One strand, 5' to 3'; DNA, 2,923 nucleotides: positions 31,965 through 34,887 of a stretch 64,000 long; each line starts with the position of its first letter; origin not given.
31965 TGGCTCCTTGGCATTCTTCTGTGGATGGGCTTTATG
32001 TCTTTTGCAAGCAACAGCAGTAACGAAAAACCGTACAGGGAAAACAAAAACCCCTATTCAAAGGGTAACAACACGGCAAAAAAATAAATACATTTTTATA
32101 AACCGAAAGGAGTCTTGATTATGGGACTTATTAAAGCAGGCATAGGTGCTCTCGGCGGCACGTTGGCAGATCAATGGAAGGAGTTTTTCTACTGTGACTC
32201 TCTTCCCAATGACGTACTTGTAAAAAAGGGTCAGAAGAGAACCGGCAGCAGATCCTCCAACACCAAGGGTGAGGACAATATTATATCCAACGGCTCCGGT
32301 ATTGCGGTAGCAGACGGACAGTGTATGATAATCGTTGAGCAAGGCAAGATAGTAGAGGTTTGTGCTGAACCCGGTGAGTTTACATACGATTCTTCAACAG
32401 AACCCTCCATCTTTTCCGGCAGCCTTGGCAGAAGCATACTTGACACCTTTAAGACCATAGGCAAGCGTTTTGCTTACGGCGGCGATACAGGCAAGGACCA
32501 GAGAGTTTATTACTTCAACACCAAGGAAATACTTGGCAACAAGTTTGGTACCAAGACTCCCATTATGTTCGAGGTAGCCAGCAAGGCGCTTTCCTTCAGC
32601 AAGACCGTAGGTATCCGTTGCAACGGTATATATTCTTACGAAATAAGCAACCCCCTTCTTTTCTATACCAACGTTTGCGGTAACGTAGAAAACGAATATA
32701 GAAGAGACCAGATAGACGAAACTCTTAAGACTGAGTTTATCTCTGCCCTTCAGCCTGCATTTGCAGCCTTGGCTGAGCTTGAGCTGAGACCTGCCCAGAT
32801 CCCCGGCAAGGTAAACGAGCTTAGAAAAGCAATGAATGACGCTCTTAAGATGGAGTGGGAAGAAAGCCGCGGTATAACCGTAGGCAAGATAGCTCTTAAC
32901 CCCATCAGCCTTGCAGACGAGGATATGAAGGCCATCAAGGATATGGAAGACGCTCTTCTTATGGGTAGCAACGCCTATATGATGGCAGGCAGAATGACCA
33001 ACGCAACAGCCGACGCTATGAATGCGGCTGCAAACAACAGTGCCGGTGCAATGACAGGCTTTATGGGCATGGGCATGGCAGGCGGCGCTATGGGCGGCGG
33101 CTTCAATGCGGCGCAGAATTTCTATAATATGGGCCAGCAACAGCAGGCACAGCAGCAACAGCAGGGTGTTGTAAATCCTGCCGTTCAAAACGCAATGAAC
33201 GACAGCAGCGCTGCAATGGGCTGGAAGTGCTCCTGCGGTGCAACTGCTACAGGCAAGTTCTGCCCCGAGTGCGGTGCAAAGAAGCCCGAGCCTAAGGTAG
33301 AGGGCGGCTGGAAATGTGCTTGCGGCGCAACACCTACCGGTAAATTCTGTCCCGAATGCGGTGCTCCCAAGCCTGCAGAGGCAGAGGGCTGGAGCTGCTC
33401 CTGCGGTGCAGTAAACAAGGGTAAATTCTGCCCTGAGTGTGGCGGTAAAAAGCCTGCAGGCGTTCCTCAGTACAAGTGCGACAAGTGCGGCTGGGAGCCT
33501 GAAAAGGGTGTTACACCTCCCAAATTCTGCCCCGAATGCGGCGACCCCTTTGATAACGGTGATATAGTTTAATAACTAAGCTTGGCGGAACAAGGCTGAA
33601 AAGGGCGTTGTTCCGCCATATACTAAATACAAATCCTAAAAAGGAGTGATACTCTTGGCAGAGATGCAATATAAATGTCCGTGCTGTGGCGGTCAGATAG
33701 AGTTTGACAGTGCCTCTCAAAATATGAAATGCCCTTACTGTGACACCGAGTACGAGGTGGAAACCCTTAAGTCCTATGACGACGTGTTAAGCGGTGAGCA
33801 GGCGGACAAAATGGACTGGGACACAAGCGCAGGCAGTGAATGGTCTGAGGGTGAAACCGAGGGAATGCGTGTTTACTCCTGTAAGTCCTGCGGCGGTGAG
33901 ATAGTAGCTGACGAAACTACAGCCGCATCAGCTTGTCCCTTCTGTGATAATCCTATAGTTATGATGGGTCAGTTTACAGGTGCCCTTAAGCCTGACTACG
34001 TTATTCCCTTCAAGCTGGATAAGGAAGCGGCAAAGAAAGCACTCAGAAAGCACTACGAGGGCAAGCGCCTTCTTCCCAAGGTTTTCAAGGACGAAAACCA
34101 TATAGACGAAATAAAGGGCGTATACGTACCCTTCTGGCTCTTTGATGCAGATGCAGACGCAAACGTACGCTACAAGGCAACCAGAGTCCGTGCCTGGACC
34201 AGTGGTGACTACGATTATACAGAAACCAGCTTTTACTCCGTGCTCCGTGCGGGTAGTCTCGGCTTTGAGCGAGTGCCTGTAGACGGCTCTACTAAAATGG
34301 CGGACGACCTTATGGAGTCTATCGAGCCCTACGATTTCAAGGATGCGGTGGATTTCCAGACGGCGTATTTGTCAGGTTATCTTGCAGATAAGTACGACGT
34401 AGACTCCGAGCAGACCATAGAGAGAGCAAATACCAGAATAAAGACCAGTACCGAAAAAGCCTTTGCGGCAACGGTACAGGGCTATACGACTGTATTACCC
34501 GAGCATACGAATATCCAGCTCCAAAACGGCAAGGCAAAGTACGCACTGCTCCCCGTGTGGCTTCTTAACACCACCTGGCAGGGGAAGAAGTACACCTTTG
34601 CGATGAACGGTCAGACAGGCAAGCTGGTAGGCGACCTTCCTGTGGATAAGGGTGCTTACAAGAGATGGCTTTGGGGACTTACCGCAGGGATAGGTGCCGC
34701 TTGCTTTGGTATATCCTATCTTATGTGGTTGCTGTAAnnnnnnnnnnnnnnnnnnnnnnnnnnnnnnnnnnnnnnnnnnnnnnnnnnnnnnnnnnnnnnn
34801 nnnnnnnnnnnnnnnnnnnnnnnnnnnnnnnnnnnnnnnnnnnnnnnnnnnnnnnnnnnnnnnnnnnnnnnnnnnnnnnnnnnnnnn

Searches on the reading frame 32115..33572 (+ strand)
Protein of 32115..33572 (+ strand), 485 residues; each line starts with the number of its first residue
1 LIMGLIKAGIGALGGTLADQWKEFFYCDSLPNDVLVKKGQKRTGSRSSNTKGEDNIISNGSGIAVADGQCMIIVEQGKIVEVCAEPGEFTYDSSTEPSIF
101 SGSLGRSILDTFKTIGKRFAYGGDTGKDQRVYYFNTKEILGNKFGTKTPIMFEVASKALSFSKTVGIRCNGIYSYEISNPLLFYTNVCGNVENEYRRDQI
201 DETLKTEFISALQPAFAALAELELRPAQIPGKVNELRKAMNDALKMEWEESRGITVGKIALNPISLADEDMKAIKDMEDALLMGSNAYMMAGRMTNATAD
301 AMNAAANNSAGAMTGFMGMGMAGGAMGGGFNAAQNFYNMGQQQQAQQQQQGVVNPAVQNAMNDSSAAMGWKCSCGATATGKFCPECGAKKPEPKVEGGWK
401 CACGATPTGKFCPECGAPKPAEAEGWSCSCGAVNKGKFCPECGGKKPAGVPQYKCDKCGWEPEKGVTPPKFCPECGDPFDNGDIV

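Call 40: search_protein_families(library=pfam, proteins=[window:32115-33572:+], max_evalue=0.001)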
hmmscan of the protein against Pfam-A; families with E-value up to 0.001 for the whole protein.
window:32115-33572:+ (485 aa): 1 family
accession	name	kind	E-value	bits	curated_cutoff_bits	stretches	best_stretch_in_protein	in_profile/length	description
PF13421.11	Band_7_1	-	1.4e-17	64.4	24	1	54-276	8-205/211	SPFH domain-Band 7 family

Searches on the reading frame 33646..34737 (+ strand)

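Call 40: search_protein_families(library=pfam, proteins=[window:33646-34737:+], max_evalue=0.001)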
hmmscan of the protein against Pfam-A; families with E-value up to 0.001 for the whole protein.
window:33646-34737:+ (363 aa): 2 families
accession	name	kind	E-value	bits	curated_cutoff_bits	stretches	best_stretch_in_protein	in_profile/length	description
PF07295.17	DUF1451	-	0.00055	20.6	26.1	0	59-102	96-139/146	Zinc-ribbon containing domain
PF14319.11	Zn_Tnp_IS91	-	0.00075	19.9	26.3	0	6-43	36-73/90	Transposase zinc-binding domain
